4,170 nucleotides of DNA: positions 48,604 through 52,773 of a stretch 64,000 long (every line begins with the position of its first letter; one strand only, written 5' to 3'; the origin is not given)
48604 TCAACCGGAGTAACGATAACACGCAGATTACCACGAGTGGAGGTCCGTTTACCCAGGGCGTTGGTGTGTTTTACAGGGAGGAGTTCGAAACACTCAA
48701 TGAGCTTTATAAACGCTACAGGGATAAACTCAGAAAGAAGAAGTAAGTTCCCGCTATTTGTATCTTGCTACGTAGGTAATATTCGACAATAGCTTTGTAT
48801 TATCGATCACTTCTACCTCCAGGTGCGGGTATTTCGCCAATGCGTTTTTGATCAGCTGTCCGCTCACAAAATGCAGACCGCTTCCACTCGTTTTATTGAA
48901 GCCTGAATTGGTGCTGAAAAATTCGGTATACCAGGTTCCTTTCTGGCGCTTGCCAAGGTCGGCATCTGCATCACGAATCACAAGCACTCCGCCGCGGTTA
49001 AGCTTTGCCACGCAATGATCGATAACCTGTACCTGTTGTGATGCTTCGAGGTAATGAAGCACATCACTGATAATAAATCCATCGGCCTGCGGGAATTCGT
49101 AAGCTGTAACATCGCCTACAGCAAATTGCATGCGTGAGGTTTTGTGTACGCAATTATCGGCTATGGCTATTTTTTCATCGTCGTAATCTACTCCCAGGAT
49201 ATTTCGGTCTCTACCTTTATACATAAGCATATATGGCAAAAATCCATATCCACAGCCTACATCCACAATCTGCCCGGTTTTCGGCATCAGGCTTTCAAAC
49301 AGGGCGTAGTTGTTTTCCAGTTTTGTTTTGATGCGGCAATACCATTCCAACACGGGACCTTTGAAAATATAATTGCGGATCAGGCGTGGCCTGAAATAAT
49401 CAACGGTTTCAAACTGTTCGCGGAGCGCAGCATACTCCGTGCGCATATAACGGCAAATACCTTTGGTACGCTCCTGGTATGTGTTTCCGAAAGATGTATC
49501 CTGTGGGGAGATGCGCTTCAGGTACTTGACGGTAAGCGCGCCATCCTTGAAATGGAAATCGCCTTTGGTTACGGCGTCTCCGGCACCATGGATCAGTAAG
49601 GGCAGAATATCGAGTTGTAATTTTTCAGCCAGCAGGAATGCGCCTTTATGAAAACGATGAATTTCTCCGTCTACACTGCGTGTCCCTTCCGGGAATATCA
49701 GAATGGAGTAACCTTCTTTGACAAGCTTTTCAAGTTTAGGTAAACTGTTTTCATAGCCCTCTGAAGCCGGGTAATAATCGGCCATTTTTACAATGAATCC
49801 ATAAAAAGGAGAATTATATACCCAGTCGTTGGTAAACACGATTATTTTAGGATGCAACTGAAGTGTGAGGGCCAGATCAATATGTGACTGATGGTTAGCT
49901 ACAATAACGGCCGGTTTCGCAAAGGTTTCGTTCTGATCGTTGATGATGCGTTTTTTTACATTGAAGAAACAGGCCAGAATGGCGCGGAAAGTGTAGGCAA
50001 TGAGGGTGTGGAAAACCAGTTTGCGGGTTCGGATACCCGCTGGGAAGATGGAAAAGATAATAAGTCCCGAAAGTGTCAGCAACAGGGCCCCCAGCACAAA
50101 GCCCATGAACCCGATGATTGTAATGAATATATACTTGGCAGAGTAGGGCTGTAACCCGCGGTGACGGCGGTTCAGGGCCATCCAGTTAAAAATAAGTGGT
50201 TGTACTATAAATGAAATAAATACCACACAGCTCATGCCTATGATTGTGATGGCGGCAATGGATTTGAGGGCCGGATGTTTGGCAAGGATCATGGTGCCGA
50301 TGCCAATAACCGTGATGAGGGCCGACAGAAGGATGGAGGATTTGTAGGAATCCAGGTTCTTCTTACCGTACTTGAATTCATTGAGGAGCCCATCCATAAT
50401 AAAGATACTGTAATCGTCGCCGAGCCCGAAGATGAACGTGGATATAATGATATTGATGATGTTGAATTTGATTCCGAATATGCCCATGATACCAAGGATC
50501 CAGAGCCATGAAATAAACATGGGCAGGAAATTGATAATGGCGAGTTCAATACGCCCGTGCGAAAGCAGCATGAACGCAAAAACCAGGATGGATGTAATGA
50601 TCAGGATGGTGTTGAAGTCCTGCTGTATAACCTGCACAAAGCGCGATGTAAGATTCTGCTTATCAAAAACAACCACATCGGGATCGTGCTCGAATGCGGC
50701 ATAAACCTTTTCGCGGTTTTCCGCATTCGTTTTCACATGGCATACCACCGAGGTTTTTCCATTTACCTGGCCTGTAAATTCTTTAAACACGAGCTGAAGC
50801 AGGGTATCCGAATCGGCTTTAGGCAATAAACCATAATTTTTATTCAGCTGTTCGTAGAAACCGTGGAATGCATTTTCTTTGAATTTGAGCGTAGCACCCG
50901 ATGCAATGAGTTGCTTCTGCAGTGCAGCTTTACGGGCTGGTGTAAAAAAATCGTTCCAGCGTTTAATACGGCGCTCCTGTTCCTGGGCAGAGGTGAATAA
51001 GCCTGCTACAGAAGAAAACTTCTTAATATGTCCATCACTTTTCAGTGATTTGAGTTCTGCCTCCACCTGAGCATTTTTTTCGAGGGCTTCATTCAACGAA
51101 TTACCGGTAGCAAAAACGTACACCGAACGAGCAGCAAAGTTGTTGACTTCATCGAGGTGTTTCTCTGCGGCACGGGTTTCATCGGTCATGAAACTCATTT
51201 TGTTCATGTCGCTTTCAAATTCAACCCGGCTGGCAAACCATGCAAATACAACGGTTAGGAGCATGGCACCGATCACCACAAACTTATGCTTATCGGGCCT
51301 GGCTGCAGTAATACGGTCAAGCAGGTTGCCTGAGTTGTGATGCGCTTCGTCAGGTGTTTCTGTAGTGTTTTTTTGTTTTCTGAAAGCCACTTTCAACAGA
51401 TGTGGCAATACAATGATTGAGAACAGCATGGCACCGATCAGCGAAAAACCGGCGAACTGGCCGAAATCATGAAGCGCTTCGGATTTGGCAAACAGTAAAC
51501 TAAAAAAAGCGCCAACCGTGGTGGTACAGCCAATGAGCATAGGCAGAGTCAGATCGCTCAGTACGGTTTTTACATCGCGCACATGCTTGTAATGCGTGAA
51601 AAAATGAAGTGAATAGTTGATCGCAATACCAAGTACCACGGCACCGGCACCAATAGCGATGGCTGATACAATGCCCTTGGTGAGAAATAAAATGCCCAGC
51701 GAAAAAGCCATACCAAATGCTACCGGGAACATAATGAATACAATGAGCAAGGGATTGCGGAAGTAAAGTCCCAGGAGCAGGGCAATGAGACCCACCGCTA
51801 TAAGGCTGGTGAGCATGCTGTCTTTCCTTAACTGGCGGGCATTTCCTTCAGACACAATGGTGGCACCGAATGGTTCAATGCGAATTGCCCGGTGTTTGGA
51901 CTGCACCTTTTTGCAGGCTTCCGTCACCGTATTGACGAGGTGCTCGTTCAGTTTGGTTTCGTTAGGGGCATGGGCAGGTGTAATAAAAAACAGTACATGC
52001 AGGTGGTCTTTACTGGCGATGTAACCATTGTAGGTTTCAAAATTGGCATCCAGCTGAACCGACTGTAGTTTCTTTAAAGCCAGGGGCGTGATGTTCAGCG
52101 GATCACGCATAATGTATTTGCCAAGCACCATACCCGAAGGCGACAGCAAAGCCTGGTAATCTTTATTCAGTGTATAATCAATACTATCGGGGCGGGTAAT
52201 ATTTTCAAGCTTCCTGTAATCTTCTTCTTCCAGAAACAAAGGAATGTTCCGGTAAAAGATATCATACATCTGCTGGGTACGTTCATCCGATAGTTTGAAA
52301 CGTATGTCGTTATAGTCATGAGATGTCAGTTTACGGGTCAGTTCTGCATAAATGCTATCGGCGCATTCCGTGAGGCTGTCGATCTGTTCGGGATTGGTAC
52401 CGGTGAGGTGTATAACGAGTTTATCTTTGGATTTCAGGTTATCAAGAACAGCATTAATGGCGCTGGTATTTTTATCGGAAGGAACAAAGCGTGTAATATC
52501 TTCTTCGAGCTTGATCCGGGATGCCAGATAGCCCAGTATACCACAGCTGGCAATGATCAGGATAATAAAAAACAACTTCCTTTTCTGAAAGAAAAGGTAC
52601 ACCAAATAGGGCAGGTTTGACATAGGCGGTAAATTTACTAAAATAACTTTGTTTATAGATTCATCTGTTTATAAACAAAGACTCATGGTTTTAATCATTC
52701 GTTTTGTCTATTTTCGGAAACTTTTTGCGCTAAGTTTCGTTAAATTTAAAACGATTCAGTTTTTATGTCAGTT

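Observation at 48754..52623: Single 1289-aa polypeptide fusing an MMPL exporter, an LPLAT acyltransferase and a SAM methyltransferase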

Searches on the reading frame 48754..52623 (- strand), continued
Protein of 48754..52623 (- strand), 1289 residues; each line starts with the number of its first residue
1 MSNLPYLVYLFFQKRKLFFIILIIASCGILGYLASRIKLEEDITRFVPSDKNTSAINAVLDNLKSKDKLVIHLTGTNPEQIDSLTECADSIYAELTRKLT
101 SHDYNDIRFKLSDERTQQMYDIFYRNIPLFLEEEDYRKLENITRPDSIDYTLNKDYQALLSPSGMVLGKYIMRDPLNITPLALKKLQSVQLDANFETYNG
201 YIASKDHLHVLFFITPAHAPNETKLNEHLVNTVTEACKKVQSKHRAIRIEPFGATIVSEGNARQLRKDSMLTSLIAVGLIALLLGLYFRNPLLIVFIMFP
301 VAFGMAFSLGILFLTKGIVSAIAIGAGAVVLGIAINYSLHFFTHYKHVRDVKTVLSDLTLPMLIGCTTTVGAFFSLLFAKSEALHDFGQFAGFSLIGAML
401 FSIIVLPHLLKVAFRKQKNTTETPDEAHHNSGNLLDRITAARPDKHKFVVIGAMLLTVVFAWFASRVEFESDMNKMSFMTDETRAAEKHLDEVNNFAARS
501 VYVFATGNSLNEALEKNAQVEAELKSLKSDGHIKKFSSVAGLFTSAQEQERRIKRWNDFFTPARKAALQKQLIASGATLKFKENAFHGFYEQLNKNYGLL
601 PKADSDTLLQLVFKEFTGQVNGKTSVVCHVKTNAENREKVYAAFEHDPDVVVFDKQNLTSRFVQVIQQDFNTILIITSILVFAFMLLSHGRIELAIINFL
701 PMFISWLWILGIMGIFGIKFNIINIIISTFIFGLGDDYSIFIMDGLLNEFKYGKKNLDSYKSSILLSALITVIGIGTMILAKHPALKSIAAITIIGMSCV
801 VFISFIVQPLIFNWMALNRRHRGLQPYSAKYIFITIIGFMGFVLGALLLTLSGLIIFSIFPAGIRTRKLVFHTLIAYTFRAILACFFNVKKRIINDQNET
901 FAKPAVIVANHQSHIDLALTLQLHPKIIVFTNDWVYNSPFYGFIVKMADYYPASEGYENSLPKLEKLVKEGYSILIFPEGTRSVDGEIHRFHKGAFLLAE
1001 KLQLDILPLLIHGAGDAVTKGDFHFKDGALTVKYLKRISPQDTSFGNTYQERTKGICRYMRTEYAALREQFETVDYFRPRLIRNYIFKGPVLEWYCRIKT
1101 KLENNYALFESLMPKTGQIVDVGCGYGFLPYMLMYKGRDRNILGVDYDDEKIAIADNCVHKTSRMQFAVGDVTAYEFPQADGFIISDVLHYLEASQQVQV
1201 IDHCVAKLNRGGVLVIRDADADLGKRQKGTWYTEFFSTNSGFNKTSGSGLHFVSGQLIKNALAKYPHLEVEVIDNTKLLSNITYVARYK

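Call 52: search_protein_families(library=ncbifam, proteins=[L028:13950-15485:+, L028:8785-9984:+], max_evalue=0.001)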
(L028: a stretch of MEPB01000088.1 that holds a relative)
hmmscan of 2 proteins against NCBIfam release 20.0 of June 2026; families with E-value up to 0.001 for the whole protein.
L028:13950-15485:+ (511 aa): 57 families (the best 25 are shown)
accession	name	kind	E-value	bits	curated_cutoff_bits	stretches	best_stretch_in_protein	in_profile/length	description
TIGR02730.1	carot_isom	equivalog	8.6e-30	104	586.9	2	217-489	226-484/493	carotenoid isomerase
TIGR02733.1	desat_CrtD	equivalog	5.6e-26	91.3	549.7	2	7-79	3-75/492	C-3',4' desaturase CrtD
TIGR02734.1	crtI_fam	subfamily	4.5e-23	81.7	238.1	2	8-321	1-322/504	phytoene desaturase family protein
NF058655.1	CrtID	equivalog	2.1e-17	63.2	640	1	8-472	1-459/478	bifunctional phytoene desaturase/3,4-desaturase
NF045637.1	carotdesatCrtDProt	equivalog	5.8e-15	54.8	580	2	8-57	1-50/485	1-hydroxycarotenoid 3,4-desaturase CrtD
NF005560.0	PRK07233.1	equivalog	2.3e-13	49.8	252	1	7-90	2-83/435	hypothetical protein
NF042421.1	hydcarot_desat_CrtD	equivalog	3.8e-11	42.1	500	1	8-165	4-154/487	1-hydroxycarotenoid 3,4-desaturase CrtD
NF045689.1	BCarotKetCrtO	equivalog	1.9e-09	36.6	1000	1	4-43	2-41/563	beta-carotene ketolase CrtO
NF005548.0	PRK07208.1-4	equivalog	2.8e-09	36.1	389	1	5-59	3-57/488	hypothetical protein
TIGR03467.1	HpnE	equivalog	7.3e-09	35.4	283.05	1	8-88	1-81/430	hydroxysqualene dehydroxylase HpnE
TIGR00292.1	TIGR00292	equivalog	9.1e-09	34.9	148.3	1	5-43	21-59/254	sulfide-dependent adenosine diphosphate thiazole synthase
NF053717.1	VnlPnlRedVprA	equivalog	3.5e-07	29.4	600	1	3-44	4-45/481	vinyl phenol reductase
NF005545.0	PRK07208.1-1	equivalog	4.4e-07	28.6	451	1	3-60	5-63/504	hypothetical protein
NF009410.0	PRK12771.1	subfamily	4.6e-07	28.8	516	1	7-44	140-177/566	NAD(P)-binding protein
NF004945.0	PRK06292.2-3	equivalog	5e-07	29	494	1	4-43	2-40/457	dihydrolipoyl dehydrogenase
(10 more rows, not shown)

L028:8785-9984:+ (399 aa): 15 families
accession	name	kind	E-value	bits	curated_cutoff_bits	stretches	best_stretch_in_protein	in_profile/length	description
TIGR04182.1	glyco_TIGR04182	equivalog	5.9e-28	98.1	325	1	16-237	2-218/293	S-layer glycoprotein N-glycosyltransferase AglJ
NF058614.1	PPMAGASynPpgS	equivalog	2.5e-18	66.3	370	1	17-168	3-157/226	polyprenyl-phospho-N-acetylgalactosaminyl synthase PpgS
TIGR03937.1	PgaC_IcaA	equivalog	3.6e-14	52.5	422.3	1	15-102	46-136/407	poly-beta-1,6-N-acetyl-D-glucosamine synthase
NF041391.1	DPhHxTase_Halo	equivalog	2.3e-11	43.1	375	1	22-216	3-192/213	dolichyl-phosphate hexose transferase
NF047683.1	TeichurnBiosyTuaG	equivalog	1e-09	38.4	400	1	16-113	8-108/252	teichuronic acid biosynthesis protein TuaG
TIGR04283.1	glyco_like_mftF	equivalog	4.4e-08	33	182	1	18-88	3-72/221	TIGR04283 family arsenosugar biosynthesis glycosyltransferase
NF041875.1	EPS_EpsD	equivalog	7.2e-08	32.2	370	1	18-133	3-121/325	exopolysaccharide biosynthesis glycosyltransferase EpsD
NF047382.1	T4SS_eff_BspA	equivalog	2.2e-07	30.9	300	1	278-391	49-171/179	type IV secretion system effector BspA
NF047588.1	GlcsyltransPgfSStrep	equivalog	4.5e-07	29.4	500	1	18-176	5-167/308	glycosyltransferase PgfS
NF007482.0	PRK10073.1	equivalog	2e-06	27.1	423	1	16-88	8-85/334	glycosyltransferase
TIGR03965.1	mycofact_glyco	equivalog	3.7e-05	22.8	280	1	15-114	75-177/467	mycofactocin biosynthesis glycosyltransferase MftF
NF041865.1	EpsU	equivalog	0.00014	21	700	1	15-119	40-150/394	exopolysaccharide biosynthesis GT2 family glycosyltransferase EpsU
NF007986.1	PRK10714.1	equivalog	0.00019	20.6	529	1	16-133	8-130/316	undecaprenyl-phosphate 4-deoxy-4-formamido-L-arabinose transferase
NF010496.0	PRK13915.1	equivalog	0.00025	20.2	262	1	9-65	26-88/307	glucosyl-3-phosphoglycerate synthase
TIGR03469.1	HpnB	hypoth_equivalog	0.00088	18.4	379.25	0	16-119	46-163/386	hopene-associated glycosyltransferase HpnB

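Call 65: list_cluster_members(proteins=[P0001, P0016, P0096])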
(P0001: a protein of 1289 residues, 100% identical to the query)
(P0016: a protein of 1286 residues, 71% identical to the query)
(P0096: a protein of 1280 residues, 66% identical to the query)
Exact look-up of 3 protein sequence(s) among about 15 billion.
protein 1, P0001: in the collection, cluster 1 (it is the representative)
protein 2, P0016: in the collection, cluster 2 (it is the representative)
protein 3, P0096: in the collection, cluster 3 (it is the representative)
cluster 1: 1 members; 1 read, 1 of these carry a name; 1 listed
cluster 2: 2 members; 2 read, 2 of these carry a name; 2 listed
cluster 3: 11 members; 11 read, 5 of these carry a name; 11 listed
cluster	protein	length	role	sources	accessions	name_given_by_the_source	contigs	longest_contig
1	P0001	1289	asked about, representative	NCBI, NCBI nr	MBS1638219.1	MAG: 1-acyl-sn-glycerol-3-phosphate acyltransferase [Bacteroidetes bacterium] | 1-acyl-sn-glycerol-3-phosphate acyltransferase [Bacteroidota bacterium]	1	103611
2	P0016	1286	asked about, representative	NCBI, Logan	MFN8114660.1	MAG: 1-acyl-sn-glycerol-3-phosphate acyltransferase [Bacteroidia bacterium]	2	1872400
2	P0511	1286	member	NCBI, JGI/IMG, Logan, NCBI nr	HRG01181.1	MAG TPA: 1-acyl-sn-glycerol-3-phosphate acyltransferase [Bacteroidia bacterium] | 1-acyl-sn-glycerol-3-phosphate acyltransferase [Bacteroidia bacterium]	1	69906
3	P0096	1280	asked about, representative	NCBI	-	-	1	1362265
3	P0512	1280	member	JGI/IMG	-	1-acyl-sn-glycerol-3-phosphate acyltransferase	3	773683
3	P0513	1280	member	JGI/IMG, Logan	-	1-acyl-sn-glycerol-3-phosphate acyltransferase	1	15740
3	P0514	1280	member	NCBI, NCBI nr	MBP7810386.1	MAG: 1-acyl-sn-glycerol-3-phosphate acyltransferase [Bacteroidia bacterium] | 1-acyl-sn-glycerol-3-phosphate acyltransferase [Bacteroidia bacterium]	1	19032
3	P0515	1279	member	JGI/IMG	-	1-acyl-sn-glycerol-3-phosphate acyltransferase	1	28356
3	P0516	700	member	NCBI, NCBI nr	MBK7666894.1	MAG: 1-acyl-sn-glycerol-3-phosphate acyltransferase [Sphingobacteriaceae bacterium] | 1-acyl-sn-glycerol-3-phosphate acyltransferase [Sphingobacteriaceae bacterium]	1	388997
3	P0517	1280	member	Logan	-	-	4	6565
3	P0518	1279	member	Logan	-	-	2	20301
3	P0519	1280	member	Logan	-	-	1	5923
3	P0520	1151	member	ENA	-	-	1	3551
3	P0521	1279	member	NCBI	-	-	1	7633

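Call 70: find_encoding_contigs(protein=P0001, flank=10000, max_places=2)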
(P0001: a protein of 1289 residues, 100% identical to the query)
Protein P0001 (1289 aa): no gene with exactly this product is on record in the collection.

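Call 81: search_protein_families(library=pfam, proteins=[L001:8177-8956:-, L001:13858-14370:-, L001:14498-14947:+, L013:8254-8820:+, L013:7374-8261:+, L013:6715-7377:+, L013:15088-16617:+, L046:7503-8648:-, L046:15374-16333:+, L053:4922-6691:+], max_evalue=0.0001)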
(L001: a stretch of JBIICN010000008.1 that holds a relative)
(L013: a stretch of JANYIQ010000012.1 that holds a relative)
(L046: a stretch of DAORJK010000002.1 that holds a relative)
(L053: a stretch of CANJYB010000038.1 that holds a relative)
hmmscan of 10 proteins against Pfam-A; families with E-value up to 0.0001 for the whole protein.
L001:8177-8956:- (259 aa): 1 family
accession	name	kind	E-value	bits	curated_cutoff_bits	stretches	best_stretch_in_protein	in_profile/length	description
PF01925.25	TauE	-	1.7e-24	87.2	32.6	1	8-253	3-237/237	Sulfite exporter TauE/SafE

L001:13858-14370:- (170 aa): 1 family
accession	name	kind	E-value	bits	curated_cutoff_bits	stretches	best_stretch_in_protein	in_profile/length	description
PF25459.1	AIM3_BBC1_C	-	9.9e-17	61.7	27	1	41-168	25-170/180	AIM3/BBC1 Cysteine proteinase-fold domain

L001:14498-14947:+ (149 aa): 2 families
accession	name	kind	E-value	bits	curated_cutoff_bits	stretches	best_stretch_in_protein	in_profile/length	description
PF13619.11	KTSC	-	1.6e-14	53.8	25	1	85-137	4-58/58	KTSC domain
PF00226.36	DnaJ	-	4e-10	40.1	27.8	1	9-63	4-54/63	DnaJ domain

L013:8254-8820:+ (188 aa): 1 family
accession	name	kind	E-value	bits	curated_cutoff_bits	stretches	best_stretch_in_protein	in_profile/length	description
PF01195.25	Pept_tRNA_hydro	-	3.1e-64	216.6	27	1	5-186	1-183/183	Peptidyl-tRNA hydrolase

L013:7374-8261:+ (295 aa): 1 family
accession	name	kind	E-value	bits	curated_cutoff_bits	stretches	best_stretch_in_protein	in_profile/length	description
PF02621.19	VitK2_biosynth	-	3.6e-69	233.5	26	1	5-276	1-250/252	Menaquinone biosynthesis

L013:6715-7377:+ (220 aa): 1 family
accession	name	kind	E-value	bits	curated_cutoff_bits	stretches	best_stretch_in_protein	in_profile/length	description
PF01048.26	PNP_UDP_1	-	3.7e-16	59.7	25.1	1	4-216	2-232/233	Phosphorylase superfamily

L013:15088-16617:+ (509 aa): 3 families
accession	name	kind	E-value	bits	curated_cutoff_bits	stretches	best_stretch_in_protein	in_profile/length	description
PF03321.19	GH3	-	1.5e-30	107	23.6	2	22-149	10-131/304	GH3 family N-terminal domain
PF23571.1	GH3_M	-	2.3e-16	60.1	23.6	1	299-366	4-66/75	GH3 family central domain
PF23572.1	GH3_C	-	3.7e-08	34.5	23.6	1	389-493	2-116/119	GH3 family C-terminal domain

L046:7503-8648:- (381 aa): 4 families
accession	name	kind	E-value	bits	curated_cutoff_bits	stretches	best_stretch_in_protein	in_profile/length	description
PF02222.28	ATP-grasp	-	2.2e-45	154.9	27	1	114-286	2-179/179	ATP-grasp domain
PF22660.2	RS_preATP-grasp-like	-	6.6e-32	110.2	27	1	10-105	3-97/98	Ribonucleotide synthetase preATP-grasp domain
PF17769.7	PurK_C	-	4.1e-20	71.7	22.6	1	307-367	1-55/56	Phosphoribosylaminoimidazole carboxylase C-terminal domain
PF07478.18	Dala_Dala_lig_C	-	8.3e-06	25.9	24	1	170-270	71-176/204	D-ala D-ala ligase C-terminus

L046:15374-16333:+ (319 aa): 2 families
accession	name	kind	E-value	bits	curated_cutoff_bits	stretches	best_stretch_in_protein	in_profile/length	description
PF05726.19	Pirin_C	-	1.6e-27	96.3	27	1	211-313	1-103/103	Pirin C-terminal cupin domain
PF02678.22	Pirin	-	8.7e-16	58.3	26.1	1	58-158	8-108/108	Pirin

L053:4922-6691:+ (589 aa): 1 family
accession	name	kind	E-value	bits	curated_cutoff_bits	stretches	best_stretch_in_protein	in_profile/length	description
PF01391.23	Collagen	-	1e-12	48.1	27.2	2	136-192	3-59/60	Collagen triple helix repeat (20 copies)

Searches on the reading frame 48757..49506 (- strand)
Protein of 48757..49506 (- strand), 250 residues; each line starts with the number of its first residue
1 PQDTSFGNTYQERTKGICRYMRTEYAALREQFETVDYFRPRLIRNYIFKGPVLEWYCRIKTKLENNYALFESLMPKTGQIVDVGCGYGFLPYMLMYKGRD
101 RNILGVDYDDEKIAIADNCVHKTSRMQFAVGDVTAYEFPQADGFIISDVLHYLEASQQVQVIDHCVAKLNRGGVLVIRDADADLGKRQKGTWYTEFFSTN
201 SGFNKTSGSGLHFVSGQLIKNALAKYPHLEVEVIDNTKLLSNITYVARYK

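Call 43: search_protein_representatives(protein=window:48757-49506:-)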
Query: 250 residues. Proteins with E-value up to 0.001 (for the whole library): 2571; up to 1e-10: 838; up to 1e-30: 237. The best 150 are listed.
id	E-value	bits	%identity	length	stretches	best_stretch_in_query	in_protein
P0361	1.2e-77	277.0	47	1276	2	3-248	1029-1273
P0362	1.9e-77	276.4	50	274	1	3-247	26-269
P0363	1.4e-76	273.5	52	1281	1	1-248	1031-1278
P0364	3.7e-75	268.9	50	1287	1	2-248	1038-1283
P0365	3.7e-75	268.9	44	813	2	3-248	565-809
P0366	1.7e-74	266.7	47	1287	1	2-249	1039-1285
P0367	2.4e-74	266.2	50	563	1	1-248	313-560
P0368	6.0e-74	264.9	62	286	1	57-249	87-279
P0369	3.0e-73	262.6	52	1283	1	4-248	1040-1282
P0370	1.6e-72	260.3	47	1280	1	3-246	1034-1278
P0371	2.8e-72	259.4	48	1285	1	1-248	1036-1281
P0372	3.2e-72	259.3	49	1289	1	3-248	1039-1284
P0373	6.3e-72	258.3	48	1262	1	9-250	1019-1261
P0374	1.2e-70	254.0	47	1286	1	1-248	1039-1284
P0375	9.3e-70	251.2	51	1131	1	20-248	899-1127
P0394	1.2e-64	234.4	46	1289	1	5-247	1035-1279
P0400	1.8e-62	227.3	46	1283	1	7-247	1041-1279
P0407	1.1e-61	224.8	44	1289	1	11-247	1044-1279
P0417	8.3e-60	218.6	43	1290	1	1-247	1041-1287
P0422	4.9e-59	216.1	45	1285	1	8-248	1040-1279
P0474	7.9e-53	195.7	43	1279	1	14-248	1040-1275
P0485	1.6e-51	191.4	38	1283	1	11-244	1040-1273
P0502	5.1e-49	183.3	43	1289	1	3-246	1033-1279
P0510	2.0e-47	178.1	42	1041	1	38-247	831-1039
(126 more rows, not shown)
